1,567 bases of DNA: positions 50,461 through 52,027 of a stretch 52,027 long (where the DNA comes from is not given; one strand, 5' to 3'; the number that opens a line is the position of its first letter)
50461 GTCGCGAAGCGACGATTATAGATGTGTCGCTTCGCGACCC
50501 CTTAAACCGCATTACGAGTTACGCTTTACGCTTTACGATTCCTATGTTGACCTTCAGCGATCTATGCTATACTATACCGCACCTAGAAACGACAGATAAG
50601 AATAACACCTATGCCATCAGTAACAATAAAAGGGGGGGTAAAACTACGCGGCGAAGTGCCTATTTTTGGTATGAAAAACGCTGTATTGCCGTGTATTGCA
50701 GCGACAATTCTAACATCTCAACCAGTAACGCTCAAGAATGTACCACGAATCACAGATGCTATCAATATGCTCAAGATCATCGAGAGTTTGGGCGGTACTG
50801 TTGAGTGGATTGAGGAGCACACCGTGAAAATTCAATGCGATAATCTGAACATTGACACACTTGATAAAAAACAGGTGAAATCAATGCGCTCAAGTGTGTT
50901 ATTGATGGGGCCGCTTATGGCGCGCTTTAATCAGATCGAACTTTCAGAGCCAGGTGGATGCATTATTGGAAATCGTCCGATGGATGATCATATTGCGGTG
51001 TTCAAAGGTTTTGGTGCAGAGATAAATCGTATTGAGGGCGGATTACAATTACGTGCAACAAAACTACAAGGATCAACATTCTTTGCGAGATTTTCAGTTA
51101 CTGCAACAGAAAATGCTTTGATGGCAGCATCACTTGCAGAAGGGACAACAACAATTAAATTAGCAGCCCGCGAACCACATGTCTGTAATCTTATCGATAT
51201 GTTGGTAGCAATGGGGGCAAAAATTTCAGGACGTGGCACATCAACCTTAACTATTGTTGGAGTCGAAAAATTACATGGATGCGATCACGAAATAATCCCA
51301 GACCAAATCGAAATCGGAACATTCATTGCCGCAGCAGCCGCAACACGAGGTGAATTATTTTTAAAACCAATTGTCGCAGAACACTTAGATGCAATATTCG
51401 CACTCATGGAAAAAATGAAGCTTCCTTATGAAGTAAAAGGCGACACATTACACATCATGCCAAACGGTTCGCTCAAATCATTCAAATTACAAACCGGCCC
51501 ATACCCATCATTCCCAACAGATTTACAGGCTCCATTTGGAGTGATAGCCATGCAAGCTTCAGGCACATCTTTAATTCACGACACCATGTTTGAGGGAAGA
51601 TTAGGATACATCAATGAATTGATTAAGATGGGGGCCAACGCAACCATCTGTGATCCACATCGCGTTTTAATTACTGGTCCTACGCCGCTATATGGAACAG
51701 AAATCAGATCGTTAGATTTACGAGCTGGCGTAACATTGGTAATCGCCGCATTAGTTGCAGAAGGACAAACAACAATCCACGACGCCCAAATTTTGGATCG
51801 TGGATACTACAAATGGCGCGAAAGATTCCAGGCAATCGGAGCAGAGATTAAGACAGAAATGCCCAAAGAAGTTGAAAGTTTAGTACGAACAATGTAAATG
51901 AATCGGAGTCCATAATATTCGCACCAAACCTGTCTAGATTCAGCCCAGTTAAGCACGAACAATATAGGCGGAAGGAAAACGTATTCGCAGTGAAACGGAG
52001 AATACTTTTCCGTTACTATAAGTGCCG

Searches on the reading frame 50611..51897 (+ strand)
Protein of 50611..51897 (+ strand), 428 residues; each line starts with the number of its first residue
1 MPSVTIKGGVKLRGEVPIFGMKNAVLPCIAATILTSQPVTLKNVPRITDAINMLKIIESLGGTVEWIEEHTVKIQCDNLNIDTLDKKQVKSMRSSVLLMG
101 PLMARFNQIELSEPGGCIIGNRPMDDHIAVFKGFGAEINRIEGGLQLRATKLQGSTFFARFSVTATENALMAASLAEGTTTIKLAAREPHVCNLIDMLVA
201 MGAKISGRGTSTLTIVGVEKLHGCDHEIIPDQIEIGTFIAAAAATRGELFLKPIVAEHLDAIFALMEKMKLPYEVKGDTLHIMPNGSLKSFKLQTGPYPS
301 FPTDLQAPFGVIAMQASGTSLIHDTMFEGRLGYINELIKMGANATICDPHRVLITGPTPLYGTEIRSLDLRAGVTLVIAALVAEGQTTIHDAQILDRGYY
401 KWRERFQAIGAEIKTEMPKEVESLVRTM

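Call 10: search_protein_families(library=pfam, proteins=[window:50611-51897:+], max_evalue=0.001)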
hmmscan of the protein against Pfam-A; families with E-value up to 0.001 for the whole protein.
window:50611-51897:+ (428 aa): 1 family
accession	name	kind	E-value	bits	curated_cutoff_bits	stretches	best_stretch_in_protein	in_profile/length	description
PF00275.25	EPSP_synthase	-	1.9e-80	271.1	22.8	1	7-405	2-416/417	EPSP synthase (3-phosphoshikimate 1-carboxyvinyltransferase)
